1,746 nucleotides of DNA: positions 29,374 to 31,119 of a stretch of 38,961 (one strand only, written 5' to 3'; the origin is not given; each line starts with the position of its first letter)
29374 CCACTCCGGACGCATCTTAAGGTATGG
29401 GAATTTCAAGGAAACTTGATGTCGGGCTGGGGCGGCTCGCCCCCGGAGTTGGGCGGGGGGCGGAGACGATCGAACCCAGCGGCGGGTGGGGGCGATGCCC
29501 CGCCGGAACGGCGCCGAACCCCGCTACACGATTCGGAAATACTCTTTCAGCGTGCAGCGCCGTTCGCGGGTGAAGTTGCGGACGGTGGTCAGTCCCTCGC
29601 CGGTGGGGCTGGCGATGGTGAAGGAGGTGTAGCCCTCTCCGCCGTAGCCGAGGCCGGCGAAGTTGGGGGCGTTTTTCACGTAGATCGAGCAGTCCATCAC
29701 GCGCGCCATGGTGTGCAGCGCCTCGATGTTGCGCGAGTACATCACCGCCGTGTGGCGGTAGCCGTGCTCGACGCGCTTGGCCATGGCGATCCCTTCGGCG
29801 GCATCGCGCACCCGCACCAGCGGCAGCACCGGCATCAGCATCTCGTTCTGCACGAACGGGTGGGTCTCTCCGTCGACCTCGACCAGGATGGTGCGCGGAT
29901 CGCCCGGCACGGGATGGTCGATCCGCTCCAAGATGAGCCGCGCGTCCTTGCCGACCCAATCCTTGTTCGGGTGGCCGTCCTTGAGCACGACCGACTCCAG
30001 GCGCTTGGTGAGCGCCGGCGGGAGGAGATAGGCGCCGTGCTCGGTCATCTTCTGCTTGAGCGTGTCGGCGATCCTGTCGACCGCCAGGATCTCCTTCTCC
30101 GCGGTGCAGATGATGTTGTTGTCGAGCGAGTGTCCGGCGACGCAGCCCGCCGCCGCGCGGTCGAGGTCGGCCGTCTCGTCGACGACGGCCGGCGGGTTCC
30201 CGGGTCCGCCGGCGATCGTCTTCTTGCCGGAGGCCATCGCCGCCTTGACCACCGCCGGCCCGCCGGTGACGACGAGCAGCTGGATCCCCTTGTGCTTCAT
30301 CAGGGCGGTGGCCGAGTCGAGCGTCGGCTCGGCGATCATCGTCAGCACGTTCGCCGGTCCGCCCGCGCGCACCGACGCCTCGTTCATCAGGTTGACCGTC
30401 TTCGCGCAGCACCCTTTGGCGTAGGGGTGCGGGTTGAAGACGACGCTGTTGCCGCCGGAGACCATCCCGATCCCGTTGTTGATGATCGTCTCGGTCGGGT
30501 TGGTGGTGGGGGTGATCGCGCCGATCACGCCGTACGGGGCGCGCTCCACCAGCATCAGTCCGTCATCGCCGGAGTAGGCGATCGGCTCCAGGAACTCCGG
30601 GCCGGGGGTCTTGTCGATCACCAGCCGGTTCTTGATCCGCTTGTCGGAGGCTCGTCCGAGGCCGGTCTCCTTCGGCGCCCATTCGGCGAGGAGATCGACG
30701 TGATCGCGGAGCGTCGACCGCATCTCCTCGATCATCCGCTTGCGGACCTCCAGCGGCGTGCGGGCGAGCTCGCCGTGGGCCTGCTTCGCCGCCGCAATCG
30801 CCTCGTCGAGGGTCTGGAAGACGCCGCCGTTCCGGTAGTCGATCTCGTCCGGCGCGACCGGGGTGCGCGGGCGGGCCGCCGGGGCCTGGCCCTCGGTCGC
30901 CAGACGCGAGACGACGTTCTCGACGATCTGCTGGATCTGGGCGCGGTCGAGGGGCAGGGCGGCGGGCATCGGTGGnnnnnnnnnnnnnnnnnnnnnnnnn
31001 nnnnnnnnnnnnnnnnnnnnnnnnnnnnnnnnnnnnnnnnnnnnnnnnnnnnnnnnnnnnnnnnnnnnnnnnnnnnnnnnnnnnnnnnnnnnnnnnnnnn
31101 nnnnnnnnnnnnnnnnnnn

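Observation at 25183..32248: Compact microcompartment locus of the Haliangium 'HO' type: six shell genes plus only an aldehyde dehydrogenase and a class II aldolase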

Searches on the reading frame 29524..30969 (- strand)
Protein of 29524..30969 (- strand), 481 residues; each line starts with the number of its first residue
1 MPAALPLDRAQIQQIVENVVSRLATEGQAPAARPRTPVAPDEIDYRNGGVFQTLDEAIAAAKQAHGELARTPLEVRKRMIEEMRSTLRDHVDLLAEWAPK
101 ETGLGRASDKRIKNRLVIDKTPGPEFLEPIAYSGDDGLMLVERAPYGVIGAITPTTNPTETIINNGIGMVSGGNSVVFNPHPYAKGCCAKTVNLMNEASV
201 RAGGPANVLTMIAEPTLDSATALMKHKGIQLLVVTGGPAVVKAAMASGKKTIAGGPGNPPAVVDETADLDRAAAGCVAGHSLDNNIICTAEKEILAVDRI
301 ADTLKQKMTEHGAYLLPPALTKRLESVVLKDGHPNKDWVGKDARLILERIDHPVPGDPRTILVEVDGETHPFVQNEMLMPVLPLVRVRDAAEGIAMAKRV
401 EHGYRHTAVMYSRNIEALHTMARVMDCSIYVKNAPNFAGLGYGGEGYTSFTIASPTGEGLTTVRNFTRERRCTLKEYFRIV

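Call 4: search_protein_families(library=pfam, proteins=[window:29524-30969:-], max_evalue=0.01)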
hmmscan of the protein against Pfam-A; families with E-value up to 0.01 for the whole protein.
window:29524-30969:- (481 aa): 1 family
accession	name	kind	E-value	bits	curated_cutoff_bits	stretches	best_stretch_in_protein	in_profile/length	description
PF00171.27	Aldedh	-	6.7e-37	127.6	23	2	53-311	30-292/461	Aldehyde dehydrogenase family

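Call 20: find_encoding_contigs(protein=window:29524-30969:-, flank=10000, max_places=6)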
Protein window:29524-30969:- (481 aa): no gene with exactly this product is on record in the collection.

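Call 21: find_homologous_proteins(query=window:29524-30969:-, max_evalue=1e-30)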
Query window:29524-30969:- (481 aa): 8000 proteins with E <= 1e-30 among 8000 candidates; the best 120 are listed.
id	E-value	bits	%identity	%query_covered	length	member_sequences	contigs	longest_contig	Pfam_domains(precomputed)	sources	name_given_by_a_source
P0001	0.0e+0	1082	100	100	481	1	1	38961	PF00171.28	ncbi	-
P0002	3.7e-271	918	86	99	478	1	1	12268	PF00171.28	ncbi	-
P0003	1.5e-270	916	85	100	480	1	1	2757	PF00171.28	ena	-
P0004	4.7e-268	908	85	99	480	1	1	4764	PF00171.28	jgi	jgi:acyl-CoA reductase-like NAD-dependent aldehyde dehydrogenase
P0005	6.5e-263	891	83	99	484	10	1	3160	PF00171.28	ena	-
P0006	1.1e-260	884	83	99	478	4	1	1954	PF00171.28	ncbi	-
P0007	1.1e-257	874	81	99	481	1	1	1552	PF00171.28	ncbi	-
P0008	1.3e-249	847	81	97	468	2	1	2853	PF00171.28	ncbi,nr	ncbi:MAG TPA: aldehyde dehydrogenase family protein, partial [bacterium]|nr:aldehyde dehydrogenase f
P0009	8.1e-247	838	84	92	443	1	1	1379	PF00171.28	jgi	jgi:acyl-CoA reductase-like NAD-dependent aldehyde dehydrogenase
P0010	2.3e-222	757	73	99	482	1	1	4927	PF00171.28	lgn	-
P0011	1.8e-181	622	62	99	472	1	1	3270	PF00171.28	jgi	jgi:acyl-CoA reductase-like NAD-dependent aldehyde dehydrogenase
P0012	3.5e-181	622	62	99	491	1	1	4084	PF00171.28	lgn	-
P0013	5.0e-181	621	62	99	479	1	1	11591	PF00171.28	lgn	-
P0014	2.4e-179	615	61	98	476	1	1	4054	PF00171.28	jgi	jgi:acyl-CoA reductase-like NAD-dependent aldehyde dehydrogenase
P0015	3.2e-179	615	60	99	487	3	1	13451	PF00171.28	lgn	-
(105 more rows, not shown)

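Call 22: find_encoding_contigs(protein=P0001, flank=10000, max_places=3)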
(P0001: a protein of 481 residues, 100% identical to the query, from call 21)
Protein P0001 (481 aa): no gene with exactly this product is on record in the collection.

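Call 23: find_encoding_contigs(protein=P0002, flank=10000, max_places=3)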
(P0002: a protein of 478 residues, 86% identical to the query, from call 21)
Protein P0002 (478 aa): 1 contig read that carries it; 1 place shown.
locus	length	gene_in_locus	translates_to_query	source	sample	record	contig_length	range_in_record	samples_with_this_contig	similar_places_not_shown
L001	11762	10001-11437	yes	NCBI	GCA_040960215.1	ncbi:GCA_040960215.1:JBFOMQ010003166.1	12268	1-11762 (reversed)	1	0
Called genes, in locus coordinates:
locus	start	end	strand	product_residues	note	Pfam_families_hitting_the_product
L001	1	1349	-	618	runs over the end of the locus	?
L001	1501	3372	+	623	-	PF01833:TIG (weak)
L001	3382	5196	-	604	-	-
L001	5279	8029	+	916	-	-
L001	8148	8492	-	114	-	PF05635:23S_rRNA_IVP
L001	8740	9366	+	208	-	PF27545:CsoS1D_N, PF00936:BMC (faint)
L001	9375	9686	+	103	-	PF00936:BMC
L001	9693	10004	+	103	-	PF03319:EutN_CcmL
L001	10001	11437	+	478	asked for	PF00171:Aldedh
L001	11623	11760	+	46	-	?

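Call 29: find_related_loci(query=A1, collection=genome_contigs, flank=10000)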
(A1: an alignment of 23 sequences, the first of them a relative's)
Query A1 (481 aa) in genome_contigs; peptide patterns used: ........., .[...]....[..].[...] (x = any residue, [..] = any of these).
600 stretches matched a pattern (row limit reached: there are more); 588 encode a relative of the query (tblastn E <= 1e-3); the best 80 are kept; 80 distinct loci.
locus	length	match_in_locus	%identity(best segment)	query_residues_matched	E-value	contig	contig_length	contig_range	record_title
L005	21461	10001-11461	61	4-481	0e+0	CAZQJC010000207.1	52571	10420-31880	MAG TPA_asm: uncultured Myxococcales bacterium isolate binchicken_co200_39 genome assembly, contig: k141_895104, whole g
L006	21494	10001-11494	59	6-481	5e-180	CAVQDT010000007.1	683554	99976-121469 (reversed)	MAG: uncultured proteobacterium isolate MFD02134.bin.2.171 genome assembly, contig: contig_17916, whole genome shotgun s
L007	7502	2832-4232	61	7-481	2e-180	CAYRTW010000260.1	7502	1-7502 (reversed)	MAG TPA_asm: uncultured Rickettsiales bacterium isolate SRP173033_co1_25 genome assembly, contig: NODE_25245_length_7502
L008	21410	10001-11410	62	5-481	2e-176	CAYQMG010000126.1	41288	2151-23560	MAG TPA_asm: uncultured Gammaproteobacteria bacterium isolate binchicken_co219_296 genome assembly, contig: k141_1268101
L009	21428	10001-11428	58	8-481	2e-176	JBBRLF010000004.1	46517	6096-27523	MAG: candidate division WWE3 bacterium isolate La1_concoct.242 LA1C_C.242_k141_253687L_46517_cov_11.0000, whole genome s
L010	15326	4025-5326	62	51-481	2e-176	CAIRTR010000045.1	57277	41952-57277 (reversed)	MAG: Oligoflexia bacterium isolate Kiruna3_bin-3974 genome assembly, contig: bin-3974:045/323, whole genome shotgun sequ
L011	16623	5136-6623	58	3-481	3e-176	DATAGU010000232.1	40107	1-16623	MAG TPA_asm: Polyangia bacterium isolate SMAG_U6837 k141_4681880, whole genome shotgun sequence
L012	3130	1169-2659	59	7-481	0e+0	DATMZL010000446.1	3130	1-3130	MAG TPA_asm: Polyangia bacterium isolate SMAG_U13173 k141_964842, whole genome shotgun sequence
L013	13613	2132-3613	59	7-481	1e-175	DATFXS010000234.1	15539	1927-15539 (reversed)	MAG TPA_asm: Polyangia bacterium isolate SMAG_U9523 k141_1636148, whole genome shotgun sequence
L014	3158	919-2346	57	8-481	0e+0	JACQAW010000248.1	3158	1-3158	MAG: Deltaproteobacteria bacterium isolate NC_groundwater_926_Pr1_S-0.2um_57_13 Montesol18-Sp2_coassembly_scaffold_50256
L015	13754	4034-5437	59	11-481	1e-175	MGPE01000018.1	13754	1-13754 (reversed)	MAG: Deltaproteobacteria bacterium GWA2_38_16 gwa2_scaffold_6937, whole genome shotgun sequence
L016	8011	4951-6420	61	7-481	2e-174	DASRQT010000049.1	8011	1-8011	MAG TPA_asm: Polyangia bacterium isolate SMAG_U4273 k141_1549903, whole genome shotgun sequence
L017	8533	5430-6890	59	7-481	2e-174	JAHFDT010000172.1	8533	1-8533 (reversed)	MAG: Myxococcales bacterium isolate nzgw251 NODE_13969_length_8534_cov_2.935219, whole genome shotgun sequence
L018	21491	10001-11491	60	7-481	5e-174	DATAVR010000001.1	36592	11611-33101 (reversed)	MAG TPA_asm: Polyangia bacterium isolate SMAG_U5604 k141_745339, whole genome shotgun sequence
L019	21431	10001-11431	58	7-481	4e-173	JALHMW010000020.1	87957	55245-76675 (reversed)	MAG: Archangium sp. isolate Bin_47_5 c_000000001580, whole genome shotgun sequence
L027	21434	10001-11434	55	5-481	9e-171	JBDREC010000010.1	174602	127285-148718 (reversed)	MAG: Pseudomonadota bacterium isolate MEGAHIT-group-1.295 k141_12433389, whole genome shotgun sequence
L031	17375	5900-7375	62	7-481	1e-170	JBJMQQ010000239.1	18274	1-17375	MAG: Polyangia bacterium isolate H2_16_all_fractions_metab_conc_60_70_13 k255_7497732, whole genome shotgun sequence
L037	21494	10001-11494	59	5-481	9e-170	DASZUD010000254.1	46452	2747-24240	MAG TPA_asm: Polyangia bacterium isolate SMAG_U6094 k141_1058287, whole genome shotgun sequence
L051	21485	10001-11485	58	7-481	4e-168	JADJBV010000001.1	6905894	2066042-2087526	MAG: Deltaproteobacteria bacterium isolate Aved_18-Q3-R54-62_BAT3C.540 tig00000023-10-69002250, whole genome shotgun seq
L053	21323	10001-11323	58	42-481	2e-167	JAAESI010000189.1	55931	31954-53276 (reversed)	MAG: Proteobacteria bacterium isolate Ust_8 UstG_CONTIG1905835, whole genome shotgun sequence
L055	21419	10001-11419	55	7-481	5e-167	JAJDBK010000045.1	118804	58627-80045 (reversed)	MAG: Nitrospinaceae bacterium isolate OFTM379 OFTM379_44, whole genome shotgun sequence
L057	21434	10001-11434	58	7-481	8e-167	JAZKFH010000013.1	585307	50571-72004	MAG: Myxococcota bacterium isolate DC_HB_02_SPN181219-bin069 DCHB02SPN_B069_0_000000000013, whole genome shotgun sequenc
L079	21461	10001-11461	55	7-481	3e-164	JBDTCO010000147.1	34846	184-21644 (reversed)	MAG: Polyangia bacterium isolate cluster2_bin.158 k127_5331256, whole genome shotgun sequence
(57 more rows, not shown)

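Call 33: search_protein_families(library=ncbifam, proteins=[window:29524-30969:-], max_evalue=0.01)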
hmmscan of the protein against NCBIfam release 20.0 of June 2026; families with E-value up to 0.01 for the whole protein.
window:29524-30969:- (481 aa): 42 families (the best 25 are shown)
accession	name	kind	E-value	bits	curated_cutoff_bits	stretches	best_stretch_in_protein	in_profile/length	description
NF011927.0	PRK15398.1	subfamily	2.6e-192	639.6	403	1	8-481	2-465/465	aldehyde dehydrogenase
NF010378.0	PRK13805.1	equivalog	9.6e-76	255.3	951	1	52-439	14-409/872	bifunctional acetaldehyde-CoA/alcohol dehydrogenase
TIGR02518.1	EutH_ACDH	equivalog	3.1e-62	211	620.1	1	52-467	8-431/488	acetaldehyde dehydrogenase (acetylating)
NF047625.1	AcylSulfactDhSauS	equivalog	2.9e-49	168.1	600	1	89-441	43-403/464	acylating sulfoacetaldehyde dehydrogenase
NF042993.1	AlphKGSA_gudD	equivalog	1.2e-24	86.9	770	2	50-310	40-305/481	alpha-ketoglutaric semialdehyde dehydrogenase GucD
NF040648.1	lactal_redase_Meth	equivalog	2.9e-23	82.6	650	2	52-312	33-298/463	lactaldehyde dehydrogenase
TIGR02299.1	HpaE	equivalog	9e-22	77.3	638.35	2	36-311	22-301/488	5-carboxymethyl-2-hydroxymuconate semialdehyde dehydrogenase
NF010575.0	PRK13968.1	equivalog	5.1e-19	68.7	855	1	52-428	29-415/462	succinate-semialdehyde dehydrogenase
NF047626.1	SulfactDhSafD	equivalog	2.9e-18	66.2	700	1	50-313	21-290/454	sulfoacetaldehyde dehydrogenase SafD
TIGR03250.1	PhnAcAld_DH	equivalog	2.9e-18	65.8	635.65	1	142-432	135-429/472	phosphonoacetaldehyde dehydrogenase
NF010000.0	PRK13473.1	subfamily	1.2e-17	63.8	615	1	40-311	27-303/475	aminobutyraldehyde dehydrogenase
NF006916.0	PRK09407.1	equivalog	2.1e-17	62.9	521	1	10-310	15-319/526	succinic semialdehyde dehydrogenase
TIGR01804.1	BADH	equivalog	3.1e-17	62.2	668.6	1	42-310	25-298/467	betaine-aldehyde dehydrogenase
NF007352.0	PRK09847.1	equivalog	7.7e-17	60.9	850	1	130-433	142-453/495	aldehyde dehydrogenase PuuC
TIGR01780.1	SSADH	subfamily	3.2e-16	59.2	646.35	1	135-431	107-411/448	succinate-semialdehyde dehydrogenase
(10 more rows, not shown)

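Call 68: search_solved_structures(query=window:29524-30969:-, show_alignments=1, max_evalue=1e-40)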
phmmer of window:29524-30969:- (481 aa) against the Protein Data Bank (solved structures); distinct sequences matched with E-value up to 1e-40: 15.
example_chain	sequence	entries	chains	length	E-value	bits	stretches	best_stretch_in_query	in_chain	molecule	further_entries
5jfl_A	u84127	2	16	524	2.2e-125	422.6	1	24-478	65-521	Aldehyde dehydrogenase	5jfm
5jfn_A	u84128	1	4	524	7.8e-124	417.5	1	24-478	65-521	Aldehyde dehydrogenase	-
6gvs_A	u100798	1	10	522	1.8e-123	416.3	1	24-478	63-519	Aldehyde dehydrogenase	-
4c3s_A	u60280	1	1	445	1.9e-122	412.9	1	48-476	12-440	ALDEHYDE DEHYDROGENASE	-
5dbv_A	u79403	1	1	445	3.8e-121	408.6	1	48-476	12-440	Aldehyde Dehydrogenase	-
5dru_A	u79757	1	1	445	4.8e-121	408.3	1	48-476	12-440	Aldehyde Dehydrogenase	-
6ahc_A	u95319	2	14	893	8.2e-57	196.5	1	61-413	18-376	Aldehyde-alcohol dehydrogenase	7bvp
6tqh_A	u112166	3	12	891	8.3e-57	196.5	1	62-413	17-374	Aldehyde-alcohol dehydrogenase | Bifunctional aldehyde-alcohol dehydrogenase AdhE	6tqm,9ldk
3my7_A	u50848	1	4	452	4.8e-55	190.7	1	53-413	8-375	Alcohol dehydrogenase/acetaldehyde dehydrogenase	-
7dag_A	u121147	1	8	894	5.3e-54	187.3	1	54-413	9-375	Aldehyde-alcohol dehydrogenase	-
5j78_A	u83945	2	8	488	6.5e-53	183.7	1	55-452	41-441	Acetaldehyde dehydrogenase (Acetylating)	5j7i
8uhw_A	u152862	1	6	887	4.7e-46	161.1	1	54-441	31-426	Aldehyde-alcohol dehydrogenase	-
13he_A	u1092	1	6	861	5e-46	161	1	54-441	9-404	Aldehyde-alcohol dehydrogenase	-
8cei_A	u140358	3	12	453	7.8e-46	160.3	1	54-454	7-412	Succinate-semialdehyde dehydrogenase (acetylating)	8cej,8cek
3k9d_A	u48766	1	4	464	9.1e-46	160.1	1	55-441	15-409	ALDEHYDE DEHYDROGENASE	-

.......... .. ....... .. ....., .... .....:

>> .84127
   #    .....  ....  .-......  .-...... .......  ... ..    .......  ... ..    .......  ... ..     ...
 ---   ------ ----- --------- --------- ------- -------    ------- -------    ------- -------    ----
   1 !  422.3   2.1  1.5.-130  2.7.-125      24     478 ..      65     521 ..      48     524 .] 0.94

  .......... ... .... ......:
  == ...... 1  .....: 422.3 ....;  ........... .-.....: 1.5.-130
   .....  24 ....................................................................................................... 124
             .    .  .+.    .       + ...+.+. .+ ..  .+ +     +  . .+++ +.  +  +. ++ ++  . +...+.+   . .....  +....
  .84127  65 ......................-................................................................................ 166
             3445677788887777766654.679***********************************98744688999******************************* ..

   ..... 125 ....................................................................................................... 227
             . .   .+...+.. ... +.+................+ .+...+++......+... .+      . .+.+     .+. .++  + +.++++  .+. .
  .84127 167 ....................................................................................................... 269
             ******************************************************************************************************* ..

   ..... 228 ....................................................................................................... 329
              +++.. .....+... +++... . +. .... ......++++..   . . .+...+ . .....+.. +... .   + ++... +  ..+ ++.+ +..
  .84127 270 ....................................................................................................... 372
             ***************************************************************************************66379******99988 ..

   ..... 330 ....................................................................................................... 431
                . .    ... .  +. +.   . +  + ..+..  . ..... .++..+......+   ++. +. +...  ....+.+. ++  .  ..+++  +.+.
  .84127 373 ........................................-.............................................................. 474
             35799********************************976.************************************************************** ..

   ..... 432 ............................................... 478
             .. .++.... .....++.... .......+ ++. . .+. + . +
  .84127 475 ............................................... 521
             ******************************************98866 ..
